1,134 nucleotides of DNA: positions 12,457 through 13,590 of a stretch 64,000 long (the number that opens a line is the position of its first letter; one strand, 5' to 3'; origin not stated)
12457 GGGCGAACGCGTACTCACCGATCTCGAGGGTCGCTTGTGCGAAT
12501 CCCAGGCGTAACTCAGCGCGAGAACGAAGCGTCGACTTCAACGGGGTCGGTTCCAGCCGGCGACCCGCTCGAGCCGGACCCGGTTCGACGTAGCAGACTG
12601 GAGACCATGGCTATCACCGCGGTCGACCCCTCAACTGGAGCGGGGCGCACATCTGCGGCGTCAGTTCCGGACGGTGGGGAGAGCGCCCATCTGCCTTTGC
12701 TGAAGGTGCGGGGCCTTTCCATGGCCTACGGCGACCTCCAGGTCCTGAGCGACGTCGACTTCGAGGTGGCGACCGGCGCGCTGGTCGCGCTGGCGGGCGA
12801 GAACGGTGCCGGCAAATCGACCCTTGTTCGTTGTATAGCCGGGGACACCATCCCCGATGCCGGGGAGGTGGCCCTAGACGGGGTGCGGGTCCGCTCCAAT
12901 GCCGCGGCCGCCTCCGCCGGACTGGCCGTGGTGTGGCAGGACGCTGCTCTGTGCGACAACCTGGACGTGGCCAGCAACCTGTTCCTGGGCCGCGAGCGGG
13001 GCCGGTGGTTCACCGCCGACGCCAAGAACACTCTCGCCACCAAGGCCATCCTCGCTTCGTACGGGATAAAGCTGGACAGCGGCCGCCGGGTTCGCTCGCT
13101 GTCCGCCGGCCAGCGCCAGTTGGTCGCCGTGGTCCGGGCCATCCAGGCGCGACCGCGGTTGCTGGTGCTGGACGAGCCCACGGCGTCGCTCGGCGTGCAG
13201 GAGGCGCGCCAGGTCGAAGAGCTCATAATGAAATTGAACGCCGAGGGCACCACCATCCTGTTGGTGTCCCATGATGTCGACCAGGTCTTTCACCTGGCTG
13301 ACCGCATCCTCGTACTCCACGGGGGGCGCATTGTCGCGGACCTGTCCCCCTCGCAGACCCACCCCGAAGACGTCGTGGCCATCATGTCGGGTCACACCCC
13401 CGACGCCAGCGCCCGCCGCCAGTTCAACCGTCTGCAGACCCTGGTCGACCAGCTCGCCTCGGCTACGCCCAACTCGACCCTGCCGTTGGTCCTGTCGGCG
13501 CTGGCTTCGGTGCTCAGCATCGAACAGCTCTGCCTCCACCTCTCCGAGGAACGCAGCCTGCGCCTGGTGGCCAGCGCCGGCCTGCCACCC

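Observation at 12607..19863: Histidine kinase carrying a complete ABC-transporter ATPase cassette, encoded next to the transporter whose ATPase it duplicates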

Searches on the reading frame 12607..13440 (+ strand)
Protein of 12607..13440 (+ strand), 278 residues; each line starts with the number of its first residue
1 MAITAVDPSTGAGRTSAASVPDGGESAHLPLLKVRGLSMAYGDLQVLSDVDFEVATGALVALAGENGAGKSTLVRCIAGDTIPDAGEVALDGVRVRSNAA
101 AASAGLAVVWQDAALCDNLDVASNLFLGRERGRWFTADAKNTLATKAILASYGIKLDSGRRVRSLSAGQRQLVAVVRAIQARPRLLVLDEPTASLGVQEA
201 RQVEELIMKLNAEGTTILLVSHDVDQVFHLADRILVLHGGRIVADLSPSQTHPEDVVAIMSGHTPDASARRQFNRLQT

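Call 25: search_solved_structures(query=window:12607-13440:+, max_evalue=1e-20)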
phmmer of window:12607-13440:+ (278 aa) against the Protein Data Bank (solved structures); distinct sequences matched with E-value up to 1e-20: 206 (the best 60 are shown).
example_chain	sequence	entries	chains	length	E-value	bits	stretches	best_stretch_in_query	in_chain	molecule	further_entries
4f4c_A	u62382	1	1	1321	1.3e-39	139.5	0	42-245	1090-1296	Multidrug resistance protein pgp-1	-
7niu_A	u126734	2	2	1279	2.9e-38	135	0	43-243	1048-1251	Isoform 2 of Phosphatidylcholine translocator ABCB4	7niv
6fn1_A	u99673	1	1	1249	5.5e-38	134.1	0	44-243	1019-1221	Human-mouse chimeric ABCB1 (ABCBHM)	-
6fn4_A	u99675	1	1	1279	5.9e-38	134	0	44-243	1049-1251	Apo form of Human-mouse chimeric ABCB1 (ABCB1HM) in complex with Antigen binding fragment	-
6qex_A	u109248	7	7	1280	9.9e-38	133.3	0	43-243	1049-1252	Multidrug resistance protein 1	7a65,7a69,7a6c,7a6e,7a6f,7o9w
8gmg_A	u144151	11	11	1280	9.9e-38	133.3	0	43-243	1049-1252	ATP-dependent translocase ABCB1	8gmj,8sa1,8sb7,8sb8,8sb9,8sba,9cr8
8sa0_A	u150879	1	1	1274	1e-37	133.2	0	43-243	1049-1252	ATP-dependent translocase ABCB1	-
7qkr_A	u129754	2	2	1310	1.2e-37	133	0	42-245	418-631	Plasma membrane ATP-binding cassette transporter required for the export of a-factor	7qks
8y6h_A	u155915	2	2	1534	1.4e-37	132.8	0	43-243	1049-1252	ATP-dependent translocase ABCB1,mNeonGreen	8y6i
8zpx_B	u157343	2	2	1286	1.6e-37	132.6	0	42-258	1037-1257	ABC transporter B family member 1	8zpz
7zk9_A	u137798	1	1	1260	1.7e-37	132.5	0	44-243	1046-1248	ATP-dependent translocase ABCB1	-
9juj_A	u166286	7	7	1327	1.7e-37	132.5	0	42-258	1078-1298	ABC transporter B family member 1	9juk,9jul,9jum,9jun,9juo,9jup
7zk8_A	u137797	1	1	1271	1.9e-37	132.4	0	44-243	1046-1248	ATP-dependent translocase ABCB1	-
6s7p_A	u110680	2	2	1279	2e-37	132.3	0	43-243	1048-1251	Phosphatidylcholine translocator ABCB4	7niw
7zka_A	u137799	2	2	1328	2.2e-37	132.1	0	44-243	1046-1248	ATP-dependent translocase ABCB1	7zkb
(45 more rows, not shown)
